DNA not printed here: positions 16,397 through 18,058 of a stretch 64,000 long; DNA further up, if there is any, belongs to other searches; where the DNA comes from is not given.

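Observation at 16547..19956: Orphan, TM-less VirD4/TraG-like coupling-protein ATPase co-oriented with metabolic genes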

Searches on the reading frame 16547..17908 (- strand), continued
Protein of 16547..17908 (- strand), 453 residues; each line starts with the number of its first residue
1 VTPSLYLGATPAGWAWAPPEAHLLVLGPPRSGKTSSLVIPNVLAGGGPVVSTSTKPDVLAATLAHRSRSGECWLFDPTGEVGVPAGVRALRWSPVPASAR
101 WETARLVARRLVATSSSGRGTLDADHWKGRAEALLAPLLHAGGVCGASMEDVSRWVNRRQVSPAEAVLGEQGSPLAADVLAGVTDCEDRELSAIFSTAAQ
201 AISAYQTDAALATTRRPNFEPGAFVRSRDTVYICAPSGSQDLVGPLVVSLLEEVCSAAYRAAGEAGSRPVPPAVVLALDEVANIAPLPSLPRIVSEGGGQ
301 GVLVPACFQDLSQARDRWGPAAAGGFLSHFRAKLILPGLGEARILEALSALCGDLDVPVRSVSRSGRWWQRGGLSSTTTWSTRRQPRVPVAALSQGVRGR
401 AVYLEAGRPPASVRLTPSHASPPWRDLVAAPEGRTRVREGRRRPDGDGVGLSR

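Call 58: find_encoding_contigs(protein=P0006, flank=10000, max_places=2)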
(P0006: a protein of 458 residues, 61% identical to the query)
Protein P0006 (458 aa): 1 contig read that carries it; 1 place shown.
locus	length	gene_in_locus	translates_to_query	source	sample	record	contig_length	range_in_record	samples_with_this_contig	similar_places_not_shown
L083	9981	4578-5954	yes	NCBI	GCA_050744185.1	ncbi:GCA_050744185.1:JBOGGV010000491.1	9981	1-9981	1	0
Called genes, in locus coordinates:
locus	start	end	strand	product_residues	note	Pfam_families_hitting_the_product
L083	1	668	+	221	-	PF07478:Dala_Dala_lig_C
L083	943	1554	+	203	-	PF03703:bPH_2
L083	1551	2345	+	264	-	PF13489:Methyltransf_23, PF08241:Methyltransf_11, PF08242:Methyltransf_12, PF13649:Methyltransf_25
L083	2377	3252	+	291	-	PF12146:Hydrolase_4, PF00561:Abhydrolase_1, PF12697:Abhydrolase_6, PF08386:Abhydrolase_4 (weak)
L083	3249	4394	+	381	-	PF02515:CoA_transf_3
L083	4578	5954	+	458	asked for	PF02534:T4SS-DNA_transf, PF10412:TrwB_AAD_bind (weak), PF12696:TraG-D_C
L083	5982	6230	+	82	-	PF01402:RHH_1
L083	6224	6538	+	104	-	PF02452:PemK_toxin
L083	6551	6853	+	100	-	PF05685:Uma2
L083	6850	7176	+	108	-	PF03992:ABM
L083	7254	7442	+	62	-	-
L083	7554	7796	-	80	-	PF01037:AsnC_trans_reg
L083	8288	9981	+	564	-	?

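Call 59: find_encoding_contigs(protein=P0003, flank=10000, max_places=2)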
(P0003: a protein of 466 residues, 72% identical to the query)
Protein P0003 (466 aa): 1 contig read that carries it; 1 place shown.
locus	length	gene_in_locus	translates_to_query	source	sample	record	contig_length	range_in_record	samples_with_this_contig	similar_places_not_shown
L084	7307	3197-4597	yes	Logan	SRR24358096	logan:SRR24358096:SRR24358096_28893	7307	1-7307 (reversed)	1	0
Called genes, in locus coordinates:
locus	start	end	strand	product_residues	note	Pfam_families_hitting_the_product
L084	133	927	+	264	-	PF08241:Methyltransf_11 (faint), PF08242:Methyltransf_12 (weak), PF13649:Methyltransf_25 (weak)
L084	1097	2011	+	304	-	PF12146:Hydrolase_4, PF00561:Abhydrolase_1, PF12697:Abhydrolase_6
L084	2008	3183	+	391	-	PF02515:CoA_transf_3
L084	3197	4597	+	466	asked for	PF02534:T4SS-DNA_transf, PF10412:TrwB_AAD_bind, PF12696:TraG-D_C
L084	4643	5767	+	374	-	PF00465:Fe-ADH, PF13685:Fe-ADH_2, PF25137:ADH_Fe_C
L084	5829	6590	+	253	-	PF04402:SIMPL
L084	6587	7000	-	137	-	-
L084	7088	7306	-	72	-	?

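Call 74: search_dna_similar(query=window:16547-17908:-, collection=plasmids, mode=protein, max_rows=25)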
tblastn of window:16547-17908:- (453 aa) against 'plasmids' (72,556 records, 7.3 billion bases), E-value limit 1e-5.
Records with a match: 1477; places in all: 1547; records where one place covers at least 80% of the query: 631.
Best place of each record, by identity: <60% 1477.
By first word of the organism name: Rhizobium 155; Streptomyces 124; Rhodococcus 117; Arthrobacter 64; Neisseria 52; Sinorhizobium 48; Mycobacterium 43; uncultured 39; Klebsiella 33; Citrobacter 33; and 173 more.
By predicted mobility (MOB-suite, as given by PLSDB): conjugative 765; non-mobilizable 444; mobilizable 268.
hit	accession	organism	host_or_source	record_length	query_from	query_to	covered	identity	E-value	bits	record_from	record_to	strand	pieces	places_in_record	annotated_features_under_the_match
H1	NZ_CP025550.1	Mycobacterium paragordonae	Homo sapiens,cultured bacteria,sputum ...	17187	24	407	85%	41.3%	1e-66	238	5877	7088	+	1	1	type IV secretory system conjugative DNA transfer family protein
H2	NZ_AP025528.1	Mycobacterium sp. 20KCMC460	Homo sapiens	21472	24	407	85%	41.3%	1e-66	238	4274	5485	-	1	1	type IV secretory system conjugative DNA transfer family protein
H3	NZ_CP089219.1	Mycobacterium kansasii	-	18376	24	367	76%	43.7%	2e-67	241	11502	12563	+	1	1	type IV secretory system conjugative DNA transfer family protein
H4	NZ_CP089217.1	Mycobacterium kansasii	-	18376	24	367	76%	43.7%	2e-67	241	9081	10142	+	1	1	type IV secretory system conjugative DNA transfer family protein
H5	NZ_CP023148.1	Mycobacterium marseillense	Homo sapiens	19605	24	367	76%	43.4%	1e-67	241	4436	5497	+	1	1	type IV secretory system conjugative DNA transfer family protein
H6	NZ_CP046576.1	Rhodococcus sp. WAY2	cell culture,bacterial consortium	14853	23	427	89%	36.0%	3e-56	208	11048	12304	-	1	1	type IV secretory system conjugative DNA transfer family protein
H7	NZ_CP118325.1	Rhodococcus sp. DK176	-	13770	23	425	89%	35.9%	1e-56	209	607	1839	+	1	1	type IV secretory system conjugative DNA transfer family protein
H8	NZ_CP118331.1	Rhodococcus sp. DK17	pure culture,crude oil-contaminated soil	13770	23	425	89%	35.9%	1e-56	209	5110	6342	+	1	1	type IV secretory system conjugative DNA transfer family protein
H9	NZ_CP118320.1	Rhodococcus sp. DK180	pure culture,crude oil-contaminated soil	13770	23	425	89%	35.9%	1e-56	209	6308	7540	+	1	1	type IV secretory system conjugative DNA transfer family protein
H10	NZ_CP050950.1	Iamia sp. SCSIO 61187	whole organism,ocean sediment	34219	23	417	87%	36.6%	1e-38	156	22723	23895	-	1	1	TraM recognition domain-containing protein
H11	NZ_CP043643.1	Leifsonia shinshuensis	pure culture,soil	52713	22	430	90%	32.9%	6e-35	145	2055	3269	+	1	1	type IV secretory system conjugative DNA transfer family protein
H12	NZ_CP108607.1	Streptomyces sp. NBC_01174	-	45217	23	429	90%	32.8%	2e-35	147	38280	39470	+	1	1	TraM recognition domain-containing protein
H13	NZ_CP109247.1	Streptomyces albidoflavus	-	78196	23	430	90%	32.5%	3e-33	140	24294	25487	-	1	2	TraM recognition domain-containing protein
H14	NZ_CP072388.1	Cellulosimicrobium cellulans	Homo sapiens,whole organism,human oral ...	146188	29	430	89%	32.8%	7e-42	166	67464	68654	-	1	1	TraM recognition domain-containing protein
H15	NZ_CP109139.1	Streptomyces sp. NBC_01750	-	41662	23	427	89%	32.5%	5e-35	145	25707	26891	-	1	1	TraM recognition domain-containing protein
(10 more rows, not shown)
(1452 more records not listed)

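Call 75: get_annotated_region(hit=H1, flank=9000)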
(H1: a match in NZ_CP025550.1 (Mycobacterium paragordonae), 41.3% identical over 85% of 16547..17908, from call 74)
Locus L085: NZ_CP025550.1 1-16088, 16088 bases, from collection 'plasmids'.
description: Mycobacterium paragordonae strain 49061 plasmid unnamed4, complete sequence
organism: Mycobacterium paragordonae (NCBI taxid 1389713)
taxonomy: Bacteria; Actinomycetota; Actinomycetes; Mycobacteriales; Mycobacteriaceae; Mycobacterium; Mycobacterium paragordonae
host: -; source: Homo sapiens,cultured bacteria,sputum sample; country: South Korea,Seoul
typing (MOB-suite, as given by PLSDB): non-mobilizable
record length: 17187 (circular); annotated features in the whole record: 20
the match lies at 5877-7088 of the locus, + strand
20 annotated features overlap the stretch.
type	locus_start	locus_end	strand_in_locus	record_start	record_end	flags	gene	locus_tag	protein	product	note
CDS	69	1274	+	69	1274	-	-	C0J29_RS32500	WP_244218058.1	hypothetical protein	-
CDS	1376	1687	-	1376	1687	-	-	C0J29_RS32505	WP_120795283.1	hypothetical protein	-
CDS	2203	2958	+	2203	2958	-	-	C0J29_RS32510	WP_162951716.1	hypothetical protein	-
CDS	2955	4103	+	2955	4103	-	-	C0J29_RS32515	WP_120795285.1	hypothetical protein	-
CDS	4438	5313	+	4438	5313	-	-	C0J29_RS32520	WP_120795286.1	hypothetical protein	-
CDS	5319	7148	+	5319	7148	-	-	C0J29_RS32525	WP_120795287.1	type IV secretory system conjugative DNA transfer family protein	-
CDS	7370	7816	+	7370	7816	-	-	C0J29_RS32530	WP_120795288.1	hypothetical protein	-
CDS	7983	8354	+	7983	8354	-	-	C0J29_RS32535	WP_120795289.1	hypothetical protein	-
CDS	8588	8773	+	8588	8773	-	-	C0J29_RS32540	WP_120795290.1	hypothetical protein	-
CDS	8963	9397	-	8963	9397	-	-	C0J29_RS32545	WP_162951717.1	hypothetical protein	-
CDS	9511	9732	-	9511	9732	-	-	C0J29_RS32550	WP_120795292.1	hypothetical protein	-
CDS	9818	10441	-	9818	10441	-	-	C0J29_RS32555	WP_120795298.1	type IV toxin-antitoxin system AbiEi family antitoxin domain-containing protein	-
CDS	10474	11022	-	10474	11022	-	-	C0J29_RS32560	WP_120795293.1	recombinase family protein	GO:0006310 - DNA recombination [Evidence IEA]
CDS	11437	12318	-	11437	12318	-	-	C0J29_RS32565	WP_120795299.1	NgoMIV family type II restriction endonuclease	GO:0009307 - DNA restriction-modification system [Evidence IEA]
CDS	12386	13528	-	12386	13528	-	-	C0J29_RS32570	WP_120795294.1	DNA cytosine methyltransferase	GO:0006304 - DNA modification [Evidence IEA]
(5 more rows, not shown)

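Call 76: get_annotated_region(hit=H10, flank=12000)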
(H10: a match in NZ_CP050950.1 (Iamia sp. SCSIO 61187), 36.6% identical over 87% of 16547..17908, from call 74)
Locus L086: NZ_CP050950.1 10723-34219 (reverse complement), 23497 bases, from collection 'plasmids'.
description: Iamia sp. SCSIO 61187 plasmid unnamed2, complete sequence
organism: Iamia sp. SCSIO 61187 (NCBI taxid 2722752)
taxonomy: Bacteria; Actinomycetota; Acidimicrobiia; Acidimicrobiales; Iamiaceae; Iamia; Iamia sp. SCSIO 61187
host: -; source: whole organism,ocean sediment; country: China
typing (MOB-suite, as given by PLSDB): non-mobilizable
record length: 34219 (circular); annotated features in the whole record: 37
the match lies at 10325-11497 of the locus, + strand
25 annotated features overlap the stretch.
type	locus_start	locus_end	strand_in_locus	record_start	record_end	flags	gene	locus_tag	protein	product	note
CDS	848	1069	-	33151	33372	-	-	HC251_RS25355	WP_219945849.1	hypothetical protein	-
CDS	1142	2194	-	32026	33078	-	-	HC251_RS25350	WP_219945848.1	D-alanyl-D-alanine carboxypeptidase family protein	GO:0006508 - proteolysis [Evidence IEA]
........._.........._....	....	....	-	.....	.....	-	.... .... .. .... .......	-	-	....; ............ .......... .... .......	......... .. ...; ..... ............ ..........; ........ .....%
CDS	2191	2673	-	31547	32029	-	-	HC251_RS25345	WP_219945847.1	hypothetical protein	-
CDS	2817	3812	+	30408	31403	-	-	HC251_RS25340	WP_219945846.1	AAA family ATPase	-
CDS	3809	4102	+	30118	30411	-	-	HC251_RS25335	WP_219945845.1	DUF6112 family protein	-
CDS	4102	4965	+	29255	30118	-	-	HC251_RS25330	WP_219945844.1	hypothetical protein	-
CDS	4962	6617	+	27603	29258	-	-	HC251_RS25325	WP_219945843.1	type IV secretion system protein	-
CDS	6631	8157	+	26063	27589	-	-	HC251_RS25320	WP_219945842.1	SCO6880 family protein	-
CDS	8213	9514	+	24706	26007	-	-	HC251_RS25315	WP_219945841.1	ATP-binding protein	-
CDS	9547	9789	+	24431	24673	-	-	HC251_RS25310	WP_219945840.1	helix-turn-helix domain-containing protein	-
CDS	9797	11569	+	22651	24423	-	-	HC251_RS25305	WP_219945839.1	TraM recognition domain-containing protein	-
CDS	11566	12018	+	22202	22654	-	-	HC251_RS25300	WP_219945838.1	hypothetical protein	-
CDS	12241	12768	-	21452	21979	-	-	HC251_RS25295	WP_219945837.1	hypothetical protein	-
CDS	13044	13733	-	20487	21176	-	-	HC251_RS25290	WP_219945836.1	hypothetical protein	-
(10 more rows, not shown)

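Call 78: search_solved_structures(query=A2, max_evalue=0.001)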
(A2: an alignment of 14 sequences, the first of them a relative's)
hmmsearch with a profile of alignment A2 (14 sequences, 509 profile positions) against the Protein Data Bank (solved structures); distinct sequences matched with E-value up to 0.001: 11.
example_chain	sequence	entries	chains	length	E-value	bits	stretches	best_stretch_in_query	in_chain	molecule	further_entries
1omh_A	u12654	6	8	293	1.2e-54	189.4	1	49-330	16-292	trwC protein | TrwC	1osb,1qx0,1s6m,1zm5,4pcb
2cdm_A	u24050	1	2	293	3.7e-54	187.8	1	61-330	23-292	TRWC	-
3l6t_A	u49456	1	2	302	1.3e-52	182.7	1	36-331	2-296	Mobilization protein TraI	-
3l57_A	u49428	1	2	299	4.1e-52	181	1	39-331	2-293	Mobilization protein TraI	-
8a1b_A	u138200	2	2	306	5.6e-52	180.6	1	39-331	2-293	TraI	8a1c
1p4d_A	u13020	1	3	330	3.6e-51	177.9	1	38-341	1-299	TraI protein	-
2q7t_A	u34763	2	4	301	1.4e-50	175.9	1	61-339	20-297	Protein traI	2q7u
2a0i_A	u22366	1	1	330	1.5e-50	175.9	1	61-341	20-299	TraI protein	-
9f0z_H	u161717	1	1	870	2.2e-50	175.3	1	38-343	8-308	Multifunctional conjugation protein TraI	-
5n8o_A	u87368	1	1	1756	3.2e-50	174.8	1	38-366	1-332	DNA helicase I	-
9f0x_H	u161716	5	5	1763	1.2e-49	172.9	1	38-342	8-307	Multifunctional conjugation protein TraI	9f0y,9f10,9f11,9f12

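Call 79: find_homologous_proteins(query=L056:11388-12902:-, max_evalue=1e-10)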
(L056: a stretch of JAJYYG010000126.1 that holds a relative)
Query L056:11388-12902:- (504 aa): 624 proteins with E <= 1e-10 among 8000 candidates; the best 120 are listed.
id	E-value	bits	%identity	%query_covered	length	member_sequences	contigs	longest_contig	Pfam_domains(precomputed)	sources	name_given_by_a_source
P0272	0.0e+0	1073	100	98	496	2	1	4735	PF08751.18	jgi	jgi:conjugative relaxase-like TrwC/TraI family protein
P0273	2.4e-275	932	90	98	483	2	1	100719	PF08751.18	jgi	-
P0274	1.6e-215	735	89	77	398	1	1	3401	PF13180.13,PF08751.18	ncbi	-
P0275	2.1e-169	583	68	81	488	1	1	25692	PF08751.18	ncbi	-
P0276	2.2e-131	457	58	83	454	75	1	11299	PF08751.18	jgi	jgi:conjugative relaxase-like TrwC/TraI family protein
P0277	1.1e-130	455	60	78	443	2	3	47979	PF08751.18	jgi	jgi:conjugative relaxase-like TrwC/TraI family protein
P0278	3.1e-130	453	60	78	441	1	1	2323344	PF08751.18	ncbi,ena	-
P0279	1.3e-129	451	60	78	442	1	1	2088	PF08751.18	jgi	jgi:conjugative relaxase-like TrwC/TraI family protein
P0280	1.3e-128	448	60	75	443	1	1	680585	PF08751.18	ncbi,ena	-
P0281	2.3e-128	447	55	84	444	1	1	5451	PF08751.18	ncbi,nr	ncbi:MAG TPA: MobF family relaxase [Acidimicrobiales bacterium]|nr:MobF family relaxase [Acidimicrob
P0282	5.9e-128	446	56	88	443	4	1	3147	PF08751.18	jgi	jgi:conjugative relaxase-like TrwC/TraI family protein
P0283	5.8e-127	443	54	87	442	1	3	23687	PF08751.18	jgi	jgi:conjugative relaxase-like TrwC/TraI family protein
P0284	1.6e-126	441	55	87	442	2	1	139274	PF08751.18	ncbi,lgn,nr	ncbi:MAG TPA: MobF family relaxase [Acidimicrobiales bacterium]|nr:MobF family relaxase [Acidimicrob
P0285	1.2e-125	438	59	78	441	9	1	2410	PF08751.18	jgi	jgi:conjugative relaxase-like TrwC/TraI family protein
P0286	3.6e-124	433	57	82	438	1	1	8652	PF08751.18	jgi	jgi:conjugative relaxase-like TrwC/TraI family protein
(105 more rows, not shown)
